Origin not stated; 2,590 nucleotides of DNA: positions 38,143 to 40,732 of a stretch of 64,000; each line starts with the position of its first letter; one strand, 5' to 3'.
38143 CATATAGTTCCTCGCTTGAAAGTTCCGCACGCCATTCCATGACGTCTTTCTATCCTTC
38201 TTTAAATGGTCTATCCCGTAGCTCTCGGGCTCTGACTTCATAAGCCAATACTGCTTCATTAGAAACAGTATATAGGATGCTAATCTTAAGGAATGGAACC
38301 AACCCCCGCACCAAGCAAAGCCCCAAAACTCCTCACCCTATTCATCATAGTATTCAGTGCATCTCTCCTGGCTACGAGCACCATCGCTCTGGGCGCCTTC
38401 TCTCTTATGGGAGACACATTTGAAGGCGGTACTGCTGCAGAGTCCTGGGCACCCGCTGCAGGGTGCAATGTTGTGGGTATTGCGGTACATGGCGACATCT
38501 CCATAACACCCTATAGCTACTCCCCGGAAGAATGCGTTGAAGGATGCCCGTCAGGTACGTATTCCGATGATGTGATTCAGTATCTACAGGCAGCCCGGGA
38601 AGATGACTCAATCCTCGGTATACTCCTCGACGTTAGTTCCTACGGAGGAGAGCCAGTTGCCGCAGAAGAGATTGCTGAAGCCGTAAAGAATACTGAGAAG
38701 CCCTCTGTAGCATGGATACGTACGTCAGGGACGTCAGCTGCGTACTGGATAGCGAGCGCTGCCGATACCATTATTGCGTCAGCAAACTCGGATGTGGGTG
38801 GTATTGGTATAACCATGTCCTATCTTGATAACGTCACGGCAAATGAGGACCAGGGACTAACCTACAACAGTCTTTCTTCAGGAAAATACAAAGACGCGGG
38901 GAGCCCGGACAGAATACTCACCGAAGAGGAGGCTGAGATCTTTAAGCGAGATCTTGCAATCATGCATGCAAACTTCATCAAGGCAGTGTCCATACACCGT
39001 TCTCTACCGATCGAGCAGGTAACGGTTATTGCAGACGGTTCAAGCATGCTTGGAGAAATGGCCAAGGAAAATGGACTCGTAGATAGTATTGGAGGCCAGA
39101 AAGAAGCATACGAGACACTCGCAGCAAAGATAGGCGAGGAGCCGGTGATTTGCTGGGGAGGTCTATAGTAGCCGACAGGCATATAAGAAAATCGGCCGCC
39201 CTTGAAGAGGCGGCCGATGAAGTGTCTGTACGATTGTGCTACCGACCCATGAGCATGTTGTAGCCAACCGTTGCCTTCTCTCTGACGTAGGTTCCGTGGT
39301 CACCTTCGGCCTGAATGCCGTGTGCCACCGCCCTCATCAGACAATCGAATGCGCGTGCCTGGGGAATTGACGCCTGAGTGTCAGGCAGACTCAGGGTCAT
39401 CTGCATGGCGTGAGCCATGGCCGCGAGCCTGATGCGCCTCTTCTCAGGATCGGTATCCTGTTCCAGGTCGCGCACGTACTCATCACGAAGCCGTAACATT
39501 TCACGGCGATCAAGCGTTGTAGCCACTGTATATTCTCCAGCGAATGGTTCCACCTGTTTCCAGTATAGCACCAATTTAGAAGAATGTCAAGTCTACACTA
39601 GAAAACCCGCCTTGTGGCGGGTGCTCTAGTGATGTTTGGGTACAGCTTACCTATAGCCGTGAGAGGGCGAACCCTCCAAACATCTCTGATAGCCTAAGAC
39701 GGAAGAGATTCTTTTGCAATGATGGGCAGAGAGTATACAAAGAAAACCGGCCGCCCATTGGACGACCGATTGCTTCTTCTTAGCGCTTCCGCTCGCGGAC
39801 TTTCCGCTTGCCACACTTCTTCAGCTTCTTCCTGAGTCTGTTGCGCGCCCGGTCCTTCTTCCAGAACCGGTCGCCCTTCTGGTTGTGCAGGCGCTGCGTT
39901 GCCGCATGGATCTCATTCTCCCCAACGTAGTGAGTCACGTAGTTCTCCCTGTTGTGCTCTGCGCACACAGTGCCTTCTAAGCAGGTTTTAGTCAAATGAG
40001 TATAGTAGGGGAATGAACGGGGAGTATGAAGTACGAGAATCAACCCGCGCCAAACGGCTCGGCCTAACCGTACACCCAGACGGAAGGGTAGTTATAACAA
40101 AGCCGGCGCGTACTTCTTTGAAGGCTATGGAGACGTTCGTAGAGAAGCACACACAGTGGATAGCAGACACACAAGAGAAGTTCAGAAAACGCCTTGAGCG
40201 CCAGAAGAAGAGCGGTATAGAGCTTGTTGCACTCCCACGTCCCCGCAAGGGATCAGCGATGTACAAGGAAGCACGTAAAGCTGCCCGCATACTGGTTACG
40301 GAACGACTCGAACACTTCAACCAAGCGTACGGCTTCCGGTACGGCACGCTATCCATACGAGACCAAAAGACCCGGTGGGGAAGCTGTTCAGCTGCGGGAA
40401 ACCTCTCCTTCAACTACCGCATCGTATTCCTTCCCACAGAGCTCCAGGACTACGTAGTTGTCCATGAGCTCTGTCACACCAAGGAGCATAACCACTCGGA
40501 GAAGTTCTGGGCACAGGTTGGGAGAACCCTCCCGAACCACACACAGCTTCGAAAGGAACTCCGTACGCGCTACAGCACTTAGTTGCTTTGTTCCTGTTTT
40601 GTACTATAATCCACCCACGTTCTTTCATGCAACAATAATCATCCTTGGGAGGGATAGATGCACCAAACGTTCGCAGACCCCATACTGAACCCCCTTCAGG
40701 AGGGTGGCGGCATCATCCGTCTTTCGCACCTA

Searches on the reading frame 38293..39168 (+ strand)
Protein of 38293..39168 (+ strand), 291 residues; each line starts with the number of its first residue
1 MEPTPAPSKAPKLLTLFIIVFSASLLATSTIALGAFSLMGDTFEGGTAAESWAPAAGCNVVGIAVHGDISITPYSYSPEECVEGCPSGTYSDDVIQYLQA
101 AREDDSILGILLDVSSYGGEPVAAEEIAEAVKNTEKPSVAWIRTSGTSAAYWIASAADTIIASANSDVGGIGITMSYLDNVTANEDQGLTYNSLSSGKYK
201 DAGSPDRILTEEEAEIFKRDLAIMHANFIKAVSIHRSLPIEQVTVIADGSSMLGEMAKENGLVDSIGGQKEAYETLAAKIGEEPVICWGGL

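Call 54: search_protein_families(library=pfam, proteins=[window:38293-39168:+], max_evalue=0.00001)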
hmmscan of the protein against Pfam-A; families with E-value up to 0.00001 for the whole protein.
window:38293-39168:+ (291 aa): 2 families
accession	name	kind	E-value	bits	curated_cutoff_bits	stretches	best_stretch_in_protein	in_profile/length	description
PF01343.23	Peptidase_S49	-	1.8e-33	116.1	24.9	1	132-278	3-149/154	Peptidase family S49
PF25145.1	NfeD1b_N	-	2.4e-08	34.2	40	1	103-173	27-97/189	NfeD1b, N-terminal domain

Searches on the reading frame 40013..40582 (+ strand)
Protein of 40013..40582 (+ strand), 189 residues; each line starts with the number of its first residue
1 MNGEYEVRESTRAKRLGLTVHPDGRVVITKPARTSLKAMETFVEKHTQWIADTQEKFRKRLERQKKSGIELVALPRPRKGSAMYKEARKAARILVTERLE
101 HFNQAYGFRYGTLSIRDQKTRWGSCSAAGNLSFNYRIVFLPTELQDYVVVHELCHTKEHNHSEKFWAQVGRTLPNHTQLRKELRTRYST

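Call 55: search_protein_families(library=pfam, proteins=[window:40013-40582:+], max_evalue=0.00001)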
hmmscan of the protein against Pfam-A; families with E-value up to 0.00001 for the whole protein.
window:40013-40582:+ (189 aa): 1 family
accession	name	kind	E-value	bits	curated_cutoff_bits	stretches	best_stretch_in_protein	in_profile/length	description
PF01863.23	YgjP-like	-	2.6e-47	162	26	2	72-185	93-206/207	YgjP-like, metallopeptidase domain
